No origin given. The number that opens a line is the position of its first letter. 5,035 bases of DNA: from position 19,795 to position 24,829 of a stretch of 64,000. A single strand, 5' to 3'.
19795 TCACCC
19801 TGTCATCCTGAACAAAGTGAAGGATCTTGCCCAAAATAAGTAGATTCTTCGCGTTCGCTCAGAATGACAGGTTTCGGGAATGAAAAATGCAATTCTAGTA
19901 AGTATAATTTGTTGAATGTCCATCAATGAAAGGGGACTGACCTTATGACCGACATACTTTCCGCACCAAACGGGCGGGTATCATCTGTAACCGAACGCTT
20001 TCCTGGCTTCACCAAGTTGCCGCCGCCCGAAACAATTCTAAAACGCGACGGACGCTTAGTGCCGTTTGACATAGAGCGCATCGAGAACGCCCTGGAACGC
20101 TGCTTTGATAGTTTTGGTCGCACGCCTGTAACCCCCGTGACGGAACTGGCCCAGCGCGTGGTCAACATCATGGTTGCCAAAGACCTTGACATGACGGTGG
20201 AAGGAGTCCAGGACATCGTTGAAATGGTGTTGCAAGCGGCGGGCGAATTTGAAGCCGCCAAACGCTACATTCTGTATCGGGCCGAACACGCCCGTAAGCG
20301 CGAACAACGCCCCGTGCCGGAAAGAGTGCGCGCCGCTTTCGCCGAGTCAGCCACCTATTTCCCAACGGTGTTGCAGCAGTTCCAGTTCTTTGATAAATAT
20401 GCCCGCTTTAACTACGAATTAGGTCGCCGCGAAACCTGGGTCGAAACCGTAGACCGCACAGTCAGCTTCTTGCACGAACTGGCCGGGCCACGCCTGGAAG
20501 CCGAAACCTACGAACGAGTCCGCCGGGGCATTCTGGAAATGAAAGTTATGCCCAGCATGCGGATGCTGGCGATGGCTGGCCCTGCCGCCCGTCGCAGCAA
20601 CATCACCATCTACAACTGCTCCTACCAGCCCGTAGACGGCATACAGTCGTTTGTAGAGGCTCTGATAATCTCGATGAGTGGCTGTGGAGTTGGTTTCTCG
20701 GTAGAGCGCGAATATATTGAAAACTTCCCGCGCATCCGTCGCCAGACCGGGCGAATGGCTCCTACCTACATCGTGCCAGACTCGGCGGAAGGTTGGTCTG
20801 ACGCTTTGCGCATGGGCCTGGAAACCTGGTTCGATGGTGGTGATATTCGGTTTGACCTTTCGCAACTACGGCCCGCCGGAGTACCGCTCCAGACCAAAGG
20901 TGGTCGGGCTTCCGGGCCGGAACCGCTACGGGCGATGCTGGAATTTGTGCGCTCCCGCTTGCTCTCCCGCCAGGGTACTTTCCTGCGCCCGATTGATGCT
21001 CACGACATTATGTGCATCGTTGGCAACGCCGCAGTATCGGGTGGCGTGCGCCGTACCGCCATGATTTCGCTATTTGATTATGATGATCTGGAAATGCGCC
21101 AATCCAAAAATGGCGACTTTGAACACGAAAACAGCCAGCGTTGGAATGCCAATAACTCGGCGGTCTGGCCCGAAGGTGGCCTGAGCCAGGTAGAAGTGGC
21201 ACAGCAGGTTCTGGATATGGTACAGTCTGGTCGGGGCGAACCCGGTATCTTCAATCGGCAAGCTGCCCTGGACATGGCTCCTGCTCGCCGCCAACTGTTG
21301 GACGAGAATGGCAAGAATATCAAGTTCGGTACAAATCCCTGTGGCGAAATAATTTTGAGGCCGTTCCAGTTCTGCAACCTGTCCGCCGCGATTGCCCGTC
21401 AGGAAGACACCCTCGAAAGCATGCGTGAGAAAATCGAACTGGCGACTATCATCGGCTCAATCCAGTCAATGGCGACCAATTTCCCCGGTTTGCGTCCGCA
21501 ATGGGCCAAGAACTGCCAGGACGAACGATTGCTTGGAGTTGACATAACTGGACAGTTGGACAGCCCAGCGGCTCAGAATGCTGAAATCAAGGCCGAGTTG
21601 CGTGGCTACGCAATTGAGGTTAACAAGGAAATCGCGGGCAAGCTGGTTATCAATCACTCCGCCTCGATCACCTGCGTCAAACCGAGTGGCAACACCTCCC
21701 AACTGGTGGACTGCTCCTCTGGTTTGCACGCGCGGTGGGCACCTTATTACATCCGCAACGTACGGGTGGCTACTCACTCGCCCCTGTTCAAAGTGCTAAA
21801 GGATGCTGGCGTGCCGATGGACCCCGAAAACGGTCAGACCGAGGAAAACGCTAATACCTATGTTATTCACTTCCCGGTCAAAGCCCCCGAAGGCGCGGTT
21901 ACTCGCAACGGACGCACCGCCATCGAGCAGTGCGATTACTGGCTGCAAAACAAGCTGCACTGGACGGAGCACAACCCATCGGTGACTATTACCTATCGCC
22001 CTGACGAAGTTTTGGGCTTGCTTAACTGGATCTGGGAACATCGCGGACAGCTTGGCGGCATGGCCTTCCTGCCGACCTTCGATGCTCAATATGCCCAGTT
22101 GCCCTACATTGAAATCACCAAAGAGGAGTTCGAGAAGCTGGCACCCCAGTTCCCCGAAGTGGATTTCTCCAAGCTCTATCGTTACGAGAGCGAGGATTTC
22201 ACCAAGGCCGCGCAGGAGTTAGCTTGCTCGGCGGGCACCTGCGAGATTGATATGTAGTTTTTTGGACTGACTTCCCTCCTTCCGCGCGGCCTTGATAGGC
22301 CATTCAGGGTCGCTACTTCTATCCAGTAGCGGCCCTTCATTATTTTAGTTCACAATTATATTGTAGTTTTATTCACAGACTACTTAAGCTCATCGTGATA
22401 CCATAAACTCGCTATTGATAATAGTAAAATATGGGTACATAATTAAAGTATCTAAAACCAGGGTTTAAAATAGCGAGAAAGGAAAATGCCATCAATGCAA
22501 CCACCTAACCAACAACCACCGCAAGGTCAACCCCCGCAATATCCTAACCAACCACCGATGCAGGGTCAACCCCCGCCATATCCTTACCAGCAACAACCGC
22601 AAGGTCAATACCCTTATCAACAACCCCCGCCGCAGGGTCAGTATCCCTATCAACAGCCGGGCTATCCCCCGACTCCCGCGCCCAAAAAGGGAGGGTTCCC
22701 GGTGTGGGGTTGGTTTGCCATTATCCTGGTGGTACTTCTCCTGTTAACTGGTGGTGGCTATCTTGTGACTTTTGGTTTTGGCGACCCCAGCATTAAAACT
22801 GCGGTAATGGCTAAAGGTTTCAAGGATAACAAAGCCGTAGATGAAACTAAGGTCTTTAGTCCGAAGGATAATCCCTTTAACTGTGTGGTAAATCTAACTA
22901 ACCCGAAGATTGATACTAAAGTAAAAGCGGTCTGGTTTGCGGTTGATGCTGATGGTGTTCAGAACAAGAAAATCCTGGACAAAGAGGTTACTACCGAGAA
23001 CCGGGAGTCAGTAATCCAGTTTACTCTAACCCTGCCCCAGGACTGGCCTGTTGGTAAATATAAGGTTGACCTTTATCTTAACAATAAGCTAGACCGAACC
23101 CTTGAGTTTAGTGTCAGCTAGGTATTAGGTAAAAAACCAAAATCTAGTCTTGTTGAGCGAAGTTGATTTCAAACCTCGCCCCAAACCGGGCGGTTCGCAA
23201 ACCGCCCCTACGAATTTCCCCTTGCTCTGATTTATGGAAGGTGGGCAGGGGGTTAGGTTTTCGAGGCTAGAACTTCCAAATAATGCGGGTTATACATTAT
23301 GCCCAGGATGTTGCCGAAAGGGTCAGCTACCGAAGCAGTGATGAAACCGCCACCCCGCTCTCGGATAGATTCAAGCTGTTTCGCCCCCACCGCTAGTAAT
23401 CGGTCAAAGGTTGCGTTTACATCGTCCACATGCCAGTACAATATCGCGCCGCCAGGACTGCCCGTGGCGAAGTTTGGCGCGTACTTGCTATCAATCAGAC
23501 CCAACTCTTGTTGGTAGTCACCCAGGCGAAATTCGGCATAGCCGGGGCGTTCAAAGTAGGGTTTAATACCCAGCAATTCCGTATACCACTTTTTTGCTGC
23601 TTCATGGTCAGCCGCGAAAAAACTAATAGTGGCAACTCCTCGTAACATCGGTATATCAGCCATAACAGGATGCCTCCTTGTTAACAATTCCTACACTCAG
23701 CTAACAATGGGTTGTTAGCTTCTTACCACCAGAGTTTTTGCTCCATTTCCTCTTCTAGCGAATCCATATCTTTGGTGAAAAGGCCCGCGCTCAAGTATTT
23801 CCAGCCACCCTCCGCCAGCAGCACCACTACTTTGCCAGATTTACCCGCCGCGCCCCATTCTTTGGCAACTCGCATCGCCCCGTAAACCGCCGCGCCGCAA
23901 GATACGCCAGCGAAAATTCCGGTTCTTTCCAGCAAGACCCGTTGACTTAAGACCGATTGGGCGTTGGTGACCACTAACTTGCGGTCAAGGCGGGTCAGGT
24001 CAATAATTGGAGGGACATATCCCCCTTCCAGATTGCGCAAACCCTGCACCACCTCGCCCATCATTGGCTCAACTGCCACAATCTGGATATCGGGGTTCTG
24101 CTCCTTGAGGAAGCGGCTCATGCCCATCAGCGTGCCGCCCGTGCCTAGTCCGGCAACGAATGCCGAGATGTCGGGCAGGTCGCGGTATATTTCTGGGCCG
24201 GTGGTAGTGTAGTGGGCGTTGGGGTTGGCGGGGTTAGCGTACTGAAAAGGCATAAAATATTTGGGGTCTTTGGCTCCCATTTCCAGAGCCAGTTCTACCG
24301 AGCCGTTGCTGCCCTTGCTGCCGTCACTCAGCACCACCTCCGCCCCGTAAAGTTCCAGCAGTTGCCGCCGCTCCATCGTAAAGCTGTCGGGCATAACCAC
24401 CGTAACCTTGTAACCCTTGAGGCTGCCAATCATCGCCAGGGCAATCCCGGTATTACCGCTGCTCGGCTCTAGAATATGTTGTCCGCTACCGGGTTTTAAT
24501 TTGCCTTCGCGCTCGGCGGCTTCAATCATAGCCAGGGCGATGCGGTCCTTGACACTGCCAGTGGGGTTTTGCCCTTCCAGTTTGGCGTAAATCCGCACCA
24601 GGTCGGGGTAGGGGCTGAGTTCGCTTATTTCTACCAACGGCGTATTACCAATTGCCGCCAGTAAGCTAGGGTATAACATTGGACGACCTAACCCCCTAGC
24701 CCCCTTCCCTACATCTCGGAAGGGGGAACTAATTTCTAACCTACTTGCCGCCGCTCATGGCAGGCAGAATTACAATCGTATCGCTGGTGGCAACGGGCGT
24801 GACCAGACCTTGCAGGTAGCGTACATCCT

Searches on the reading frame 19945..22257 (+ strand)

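Call 14: search_protein_families(library=ncbifam, proteins=[window:19945-22257:+], max_evalue=0.00001)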
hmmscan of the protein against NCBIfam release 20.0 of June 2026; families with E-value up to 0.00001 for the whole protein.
window:19945-22257:+ (770 aa): 12 families
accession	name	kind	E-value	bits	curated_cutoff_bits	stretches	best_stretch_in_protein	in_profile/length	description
TIGR02505.1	RTPR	equivalog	7.5e-77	259.1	340.05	2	277-768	180-723/724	ribonucleoside-triphosphate reductase, adenosylcobalamin-dependent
NF005010.0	PRK06406.1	subfamily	1e-16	60.4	1125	1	29-122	5-102/771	vitamin B12-dependent ribonucleotide reductase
TIGR02504.1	NrdJ_Z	equivalog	6.9e-16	57.9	399.95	1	277-481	87-297/606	adenosylcobalamin-dependent ribonucleoside-diphosphate reductase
NF005497.0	PRK07111.1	equivalog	1.5e-15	56.7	764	1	30-122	4-98/746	anaerobic ribonucleoside triphosphate reductase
NF006126.0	PRK08270.1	equivalog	2.4e-14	52.6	548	1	29-122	3-95/684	ribonucleoside triphosphate reductase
NF006207.0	PRK08332.1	equivalog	3.7e-14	51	2400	1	29-122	4-99/1684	vitamin B12-dependent ribonucleotide reductase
NF009028.0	PRK12364.1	equivalog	5.1e-13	47.9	1377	1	31-122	3-98/842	ribonucleoside-diphosphate reductase subunit alpha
NF006732.0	PRK09263.1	equivalog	9.7e-11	40.8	657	1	30-122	4-95/712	anaerobic ribonucleoside-triphosphate reductase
NF009029.0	PRK12365.1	equivalog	1.9e-09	36.1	1350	1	31-129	120-228/1046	ribonucleoside-diphosphate reductase subunit alpha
NF005544.0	PRK07207.1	equivalog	1.3e-08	33.2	965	1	30-124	35-139/965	ribonucleoside-diphosphate reductase subunit alpha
NF006417.0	PRK08665.1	equivalog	5.6e-08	31.5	961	0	549-607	394-454/759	vitamin B12-dependent ribonucleotide reductase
NF005991.0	PRK08115.1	equivalog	3.3e-06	25.4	854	0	425-482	444-495/858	vitamin B12-dependent ribonucleotide reductase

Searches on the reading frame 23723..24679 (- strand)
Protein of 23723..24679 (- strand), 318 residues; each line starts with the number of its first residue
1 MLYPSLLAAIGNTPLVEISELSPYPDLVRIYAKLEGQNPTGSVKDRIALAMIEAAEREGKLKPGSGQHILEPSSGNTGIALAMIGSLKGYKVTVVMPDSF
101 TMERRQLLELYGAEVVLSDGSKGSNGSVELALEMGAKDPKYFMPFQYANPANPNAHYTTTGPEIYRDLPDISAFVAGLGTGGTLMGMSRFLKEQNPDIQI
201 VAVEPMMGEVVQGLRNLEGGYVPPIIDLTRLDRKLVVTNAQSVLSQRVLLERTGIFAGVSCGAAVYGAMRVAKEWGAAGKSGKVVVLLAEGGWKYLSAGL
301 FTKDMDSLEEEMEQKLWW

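Call 77: search_protein_families(library=pfam, proteins=[window:23723-24679:-], max_evalue=0.001)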
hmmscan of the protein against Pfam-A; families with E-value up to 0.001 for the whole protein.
window:23723-24679:- (318 aa): 1 family
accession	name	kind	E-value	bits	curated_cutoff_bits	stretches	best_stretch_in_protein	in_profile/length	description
PF00291.31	PALP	-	3.8e-67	227.1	35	1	8-288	3-293/295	Pyridoxal-phosphate dependent enzyme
